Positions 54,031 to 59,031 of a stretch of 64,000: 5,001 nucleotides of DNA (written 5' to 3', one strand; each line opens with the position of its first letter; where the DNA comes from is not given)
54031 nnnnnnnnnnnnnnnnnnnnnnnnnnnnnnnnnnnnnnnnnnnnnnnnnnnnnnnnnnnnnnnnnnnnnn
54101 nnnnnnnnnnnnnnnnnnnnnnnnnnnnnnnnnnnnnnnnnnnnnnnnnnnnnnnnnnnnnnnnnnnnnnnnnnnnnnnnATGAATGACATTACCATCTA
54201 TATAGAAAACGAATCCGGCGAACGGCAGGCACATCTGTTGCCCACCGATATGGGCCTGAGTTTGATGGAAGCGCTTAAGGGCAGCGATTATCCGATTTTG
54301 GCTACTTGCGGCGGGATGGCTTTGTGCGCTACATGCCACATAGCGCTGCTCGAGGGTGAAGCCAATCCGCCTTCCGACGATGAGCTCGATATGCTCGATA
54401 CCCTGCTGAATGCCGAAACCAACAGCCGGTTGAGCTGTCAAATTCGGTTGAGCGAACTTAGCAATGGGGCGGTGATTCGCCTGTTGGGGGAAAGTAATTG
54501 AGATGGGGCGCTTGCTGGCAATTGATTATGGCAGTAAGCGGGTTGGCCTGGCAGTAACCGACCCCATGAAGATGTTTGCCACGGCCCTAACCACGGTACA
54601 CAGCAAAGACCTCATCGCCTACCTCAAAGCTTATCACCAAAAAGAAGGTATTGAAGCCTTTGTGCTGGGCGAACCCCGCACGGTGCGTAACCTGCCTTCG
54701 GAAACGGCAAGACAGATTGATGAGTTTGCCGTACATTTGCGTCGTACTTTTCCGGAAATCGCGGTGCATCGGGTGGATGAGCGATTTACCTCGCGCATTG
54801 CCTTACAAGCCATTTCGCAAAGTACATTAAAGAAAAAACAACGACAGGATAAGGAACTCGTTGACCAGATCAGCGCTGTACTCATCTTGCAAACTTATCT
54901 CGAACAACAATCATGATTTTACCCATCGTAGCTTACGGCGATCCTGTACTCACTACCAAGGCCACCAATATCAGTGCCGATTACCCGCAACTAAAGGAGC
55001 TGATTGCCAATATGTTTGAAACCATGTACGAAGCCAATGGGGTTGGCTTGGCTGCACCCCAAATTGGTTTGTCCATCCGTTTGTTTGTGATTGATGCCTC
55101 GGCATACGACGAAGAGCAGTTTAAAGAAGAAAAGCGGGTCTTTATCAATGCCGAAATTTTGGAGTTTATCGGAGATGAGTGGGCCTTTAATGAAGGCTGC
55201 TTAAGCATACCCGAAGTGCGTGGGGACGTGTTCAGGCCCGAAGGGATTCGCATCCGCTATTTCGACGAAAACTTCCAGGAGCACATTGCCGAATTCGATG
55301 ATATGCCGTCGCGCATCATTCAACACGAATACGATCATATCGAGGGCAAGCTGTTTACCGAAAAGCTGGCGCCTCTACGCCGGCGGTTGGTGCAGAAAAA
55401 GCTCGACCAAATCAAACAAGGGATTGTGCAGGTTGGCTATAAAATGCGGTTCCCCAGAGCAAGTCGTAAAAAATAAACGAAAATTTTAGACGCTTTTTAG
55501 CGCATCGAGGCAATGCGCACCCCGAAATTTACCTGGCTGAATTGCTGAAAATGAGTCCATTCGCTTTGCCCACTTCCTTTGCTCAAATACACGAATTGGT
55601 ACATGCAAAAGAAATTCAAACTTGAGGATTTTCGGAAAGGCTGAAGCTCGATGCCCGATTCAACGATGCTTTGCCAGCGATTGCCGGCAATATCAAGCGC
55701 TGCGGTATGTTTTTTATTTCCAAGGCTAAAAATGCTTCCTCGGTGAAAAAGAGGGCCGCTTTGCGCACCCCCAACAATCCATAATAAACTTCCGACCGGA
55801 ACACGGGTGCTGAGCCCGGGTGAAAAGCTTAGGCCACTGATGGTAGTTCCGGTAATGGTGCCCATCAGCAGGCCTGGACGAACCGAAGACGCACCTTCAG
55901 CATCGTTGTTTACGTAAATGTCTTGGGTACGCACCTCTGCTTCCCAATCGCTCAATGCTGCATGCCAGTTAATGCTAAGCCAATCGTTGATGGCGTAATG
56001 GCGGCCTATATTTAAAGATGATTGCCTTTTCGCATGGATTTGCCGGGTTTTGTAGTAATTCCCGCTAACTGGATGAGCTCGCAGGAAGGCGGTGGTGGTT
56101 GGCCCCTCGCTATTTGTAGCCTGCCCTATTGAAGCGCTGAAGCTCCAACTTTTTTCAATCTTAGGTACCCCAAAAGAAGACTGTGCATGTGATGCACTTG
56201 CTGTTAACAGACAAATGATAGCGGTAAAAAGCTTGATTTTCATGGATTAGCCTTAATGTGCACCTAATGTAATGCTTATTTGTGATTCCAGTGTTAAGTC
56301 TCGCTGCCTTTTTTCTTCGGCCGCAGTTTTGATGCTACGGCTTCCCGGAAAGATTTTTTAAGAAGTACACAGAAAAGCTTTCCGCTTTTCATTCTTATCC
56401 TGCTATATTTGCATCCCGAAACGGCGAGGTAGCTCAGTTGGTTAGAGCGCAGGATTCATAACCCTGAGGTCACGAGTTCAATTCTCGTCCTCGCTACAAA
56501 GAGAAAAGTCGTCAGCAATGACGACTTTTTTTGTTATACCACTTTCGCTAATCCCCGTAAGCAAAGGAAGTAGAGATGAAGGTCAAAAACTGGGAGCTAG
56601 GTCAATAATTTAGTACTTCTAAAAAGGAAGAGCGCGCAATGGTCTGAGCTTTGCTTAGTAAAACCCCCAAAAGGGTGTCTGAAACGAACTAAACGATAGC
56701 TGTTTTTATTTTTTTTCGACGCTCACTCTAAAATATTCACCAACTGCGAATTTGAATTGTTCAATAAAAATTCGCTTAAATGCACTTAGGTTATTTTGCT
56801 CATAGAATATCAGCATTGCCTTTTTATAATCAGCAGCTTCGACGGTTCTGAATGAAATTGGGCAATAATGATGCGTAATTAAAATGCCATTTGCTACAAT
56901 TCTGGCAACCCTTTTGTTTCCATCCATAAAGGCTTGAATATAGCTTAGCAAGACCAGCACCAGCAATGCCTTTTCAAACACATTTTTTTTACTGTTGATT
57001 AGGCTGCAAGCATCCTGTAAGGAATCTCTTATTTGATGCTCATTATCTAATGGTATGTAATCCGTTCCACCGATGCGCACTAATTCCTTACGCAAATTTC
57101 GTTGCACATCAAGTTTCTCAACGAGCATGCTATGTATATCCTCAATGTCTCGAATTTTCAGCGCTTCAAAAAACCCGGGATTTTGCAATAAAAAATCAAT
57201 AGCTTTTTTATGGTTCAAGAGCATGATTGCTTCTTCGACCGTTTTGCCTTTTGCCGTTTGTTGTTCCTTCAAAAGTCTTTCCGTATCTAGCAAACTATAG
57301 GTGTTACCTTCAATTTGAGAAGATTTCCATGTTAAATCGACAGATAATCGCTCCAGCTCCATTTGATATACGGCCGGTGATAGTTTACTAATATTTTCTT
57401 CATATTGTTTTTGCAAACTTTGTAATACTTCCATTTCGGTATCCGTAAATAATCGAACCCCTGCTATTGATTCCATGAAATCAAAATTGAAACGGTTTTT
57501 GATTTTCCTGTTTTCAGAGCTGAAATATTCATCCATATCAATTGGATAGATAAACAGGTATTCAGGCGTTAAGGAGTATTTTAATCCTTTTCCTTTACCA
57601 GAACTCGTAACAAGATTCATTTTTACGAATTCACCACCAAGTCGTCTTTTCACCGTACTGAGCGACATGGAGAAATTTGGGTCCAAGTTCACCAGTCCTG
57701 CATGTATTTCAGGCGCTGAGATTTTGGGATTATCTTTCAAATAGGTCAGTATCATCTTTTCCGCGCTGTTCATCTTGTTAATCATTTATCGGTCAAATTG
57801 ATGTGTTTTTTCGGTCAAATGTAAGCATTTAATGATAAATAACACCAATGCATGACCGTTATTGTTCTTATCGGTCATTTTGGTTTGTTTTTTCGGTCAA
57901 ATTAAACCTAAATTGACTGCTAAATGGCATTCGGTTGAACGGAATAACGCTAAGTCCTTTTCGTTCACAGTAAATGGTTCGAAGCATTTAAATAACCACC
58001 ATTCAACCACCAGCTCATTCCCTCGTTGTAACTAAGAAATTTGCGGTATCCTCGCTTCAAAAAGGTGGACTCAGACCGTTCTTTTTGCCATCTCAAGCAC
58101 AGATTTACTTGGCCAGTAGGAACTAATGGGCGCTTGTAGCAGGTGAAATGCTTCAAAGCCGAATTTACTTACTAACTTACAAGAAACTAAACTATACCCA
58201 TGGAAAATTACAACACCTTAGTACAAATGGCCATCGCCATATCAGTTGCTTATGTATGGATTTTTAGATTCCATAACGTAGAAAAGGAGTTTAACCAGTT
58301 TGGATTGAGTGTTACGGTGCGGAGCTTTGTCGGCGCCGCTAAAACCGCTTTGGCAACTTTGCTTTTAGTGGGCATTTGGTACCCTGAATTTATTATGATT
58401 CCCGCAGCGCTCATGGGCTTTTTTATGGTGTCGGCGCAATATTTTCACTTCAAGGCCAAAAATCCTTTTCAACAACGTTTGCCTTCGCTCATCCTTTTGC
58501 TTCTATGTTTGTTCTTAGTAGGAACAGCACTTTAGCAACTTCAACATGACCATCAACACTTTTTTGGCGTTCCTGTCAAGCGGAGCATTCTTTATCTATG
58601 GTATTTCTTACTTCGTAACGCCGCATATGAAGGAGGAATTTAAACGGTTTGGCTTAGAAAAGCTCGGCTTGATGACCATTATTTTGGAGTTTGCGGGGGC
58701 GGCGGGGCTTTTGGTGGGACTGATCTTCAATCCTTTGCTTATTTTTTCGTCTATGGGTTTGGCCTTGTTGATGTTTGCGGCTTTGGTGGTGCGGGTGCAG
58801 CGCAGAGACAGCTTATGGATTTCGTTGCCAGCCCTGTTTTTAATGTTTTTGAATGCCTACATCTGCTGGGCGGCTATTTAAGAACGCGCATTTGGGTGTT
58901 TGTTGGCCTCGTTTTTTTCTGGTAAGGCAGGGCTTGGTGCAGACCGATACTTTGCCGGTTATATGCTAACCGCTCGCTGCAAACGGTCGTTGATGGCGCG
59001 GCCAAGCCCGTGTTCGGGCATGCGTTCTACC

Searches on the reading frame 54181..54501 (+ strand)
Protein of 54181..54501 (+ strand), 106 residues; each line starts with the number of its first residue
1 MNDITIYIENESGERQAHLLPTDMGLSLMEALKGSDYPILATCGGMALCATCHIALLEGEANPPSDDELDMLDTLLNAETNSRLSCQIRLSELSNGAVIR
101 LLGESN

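Call 69: search_protein_families(library=pfam, proteins=[window:54181-54501:+], max_evalue=0.001)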
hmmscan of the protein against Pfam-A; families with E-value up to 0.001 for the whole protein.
window:54181-54501:+ (106 aa): 1 family
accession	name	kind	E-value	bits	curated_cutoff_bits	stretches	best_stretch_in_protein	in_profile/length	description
PF00111.32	Fer2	-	5.9e-08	33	21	1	24-90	14-76/77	2Fe-2S iron-sulfur cluster binding domain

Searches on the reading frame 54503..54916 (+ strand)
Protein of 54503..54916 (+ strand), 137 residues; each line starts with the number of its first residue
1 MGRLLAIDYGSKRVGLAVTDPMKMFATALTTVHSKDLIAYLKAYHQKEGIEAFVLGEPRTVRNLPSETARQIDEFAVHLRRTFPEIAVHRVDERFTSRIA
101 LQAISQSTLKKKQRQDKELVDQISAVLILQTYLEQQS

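Call 69: search_protein_families(library=pfam, proteins=[window:54503-54916:+], max_evalue=0.001)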
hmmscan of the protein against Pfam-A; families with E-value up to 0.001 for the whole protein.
window:54503-54916:+ (137 aa): 1 family
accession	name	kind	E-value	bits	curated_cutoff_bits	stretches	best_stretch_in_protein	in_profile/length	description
PF03652.20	RuvX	-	3.8e-34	118.4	29.2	1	3-135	2-134/134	Holliday junction resolvase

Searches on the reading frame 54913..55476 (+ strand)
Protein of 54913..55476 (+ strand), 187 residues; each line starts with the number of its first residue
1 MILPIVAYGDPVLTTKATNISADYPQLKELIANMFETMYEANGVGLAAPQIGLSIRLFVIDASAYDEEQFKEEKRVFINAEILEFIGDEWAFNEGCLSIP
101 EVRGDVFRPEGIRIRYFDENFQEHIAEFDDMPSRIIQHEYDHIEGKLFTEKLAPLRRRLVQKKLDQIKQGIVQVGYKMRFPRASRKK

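Call 69: search_protein_families(library=pfam, proteins=[window:54913-55476:+], max_evalue=0.001)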
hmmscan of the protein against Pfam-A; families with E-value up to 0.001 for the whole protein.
window:54913-55476:+ (187 aa): 1 family
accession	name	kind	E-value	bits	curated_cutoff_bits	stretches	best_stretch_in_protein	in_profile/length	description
PF01327.26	Pep_deformylase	-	2.2e-50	170.8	22.8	1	3-157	2-155/156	Polypeptide deformylase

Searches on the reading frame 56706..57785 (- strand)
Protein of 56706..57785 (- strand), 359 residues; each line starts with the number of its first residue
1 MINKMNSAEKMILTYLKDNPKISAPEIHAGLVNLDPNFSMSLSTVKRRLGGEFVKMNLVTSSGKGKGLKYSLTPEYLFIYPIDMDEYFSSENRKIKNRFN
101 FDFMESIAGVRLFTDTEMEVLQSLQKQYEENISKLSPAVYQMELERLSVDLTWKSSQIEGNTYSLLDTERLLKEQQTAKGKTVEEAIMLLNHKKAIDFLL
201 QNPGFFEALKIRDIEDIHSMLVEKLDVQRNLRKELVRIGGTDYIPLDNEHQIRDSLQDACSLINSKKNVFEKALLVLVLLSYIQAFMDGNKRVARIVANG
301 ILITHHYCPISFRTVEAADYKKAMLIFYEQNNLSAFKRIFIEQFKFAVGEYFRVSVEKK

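Call 69: search_protein_families(library=pfam, proteins=[window:56706-57785:-], max_evalue=0.001)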
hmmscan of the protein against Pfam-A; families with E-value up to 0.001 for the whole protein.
window:56706-57785:- (359 aa): 1 family
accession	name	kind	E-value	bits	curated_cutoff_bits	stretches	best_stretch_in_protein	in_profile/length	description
PF02661.23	Fic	-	3.9e-13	50.5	24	1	209-301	2-92/93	Fic/DOC family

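Call 84: search_protein_families(library=padloc, proteins=[window:56706-57785:-], max_evalue=0.01)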
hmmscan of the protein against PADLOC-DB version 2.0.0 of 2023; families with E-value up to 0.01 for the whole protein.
window:56706-57785:- (359 aa): 8 families
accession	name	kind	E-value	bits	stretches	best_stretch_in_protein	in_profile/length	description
PDLC03963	SoFic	-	4e-14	50.8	1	152-307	61-217/361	-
PDLC04840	PDC-S04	-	9.9e-14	49.6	1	144-340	8-208/227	-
PDLC04836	PDC-S04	-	1.2e-10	39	1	129-331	11-216/244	-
PDLC04837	PDC-S04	-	2e-09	35.1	1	145-346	23-226/234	-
PDLC04838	PDC-S04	-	0.00032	18.5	1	257-342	116-200/209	-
PDLC04839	PDC-S04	-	0.00034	18.4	1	257-328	113-187/205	-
PDLC04841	PDC-S04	-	0.0015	16.3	1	209-326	140-252/292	-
PDLC04842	PDC-S04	-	0.0034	15.1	1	211-324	44-152/202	-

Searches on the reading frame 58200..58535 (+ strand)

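Call 69: search_protein_families(library=pfam, proteins=[window:58200-58535:+], max_evalue=0.001)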
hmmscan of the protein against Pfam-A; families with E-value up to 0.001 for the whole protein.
window:58200-58535:+ (111 aa): 1 family
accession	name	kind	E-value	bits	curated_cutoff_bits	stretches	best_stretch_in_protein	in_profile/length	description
PF13564.11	DoxX_2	-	5.3e-12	46.2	26.3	1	9-105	6-102/103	DoxX-like family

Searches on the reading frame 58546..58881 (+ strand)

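Call 69: search_protein_families(library=pfam, proteins=[window:58546-58881:+], max_evalue=0.001)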
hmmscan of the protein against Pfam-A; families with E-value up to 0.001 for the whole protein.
window:58546-58881:+ (111 aa): 1 family
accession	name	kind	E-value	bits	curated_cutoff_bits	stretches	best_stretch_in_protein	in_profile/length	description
PF13564.11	DoxX_2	-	8.1e-09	36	26.3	1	6-102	7-100/103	DoxX-like family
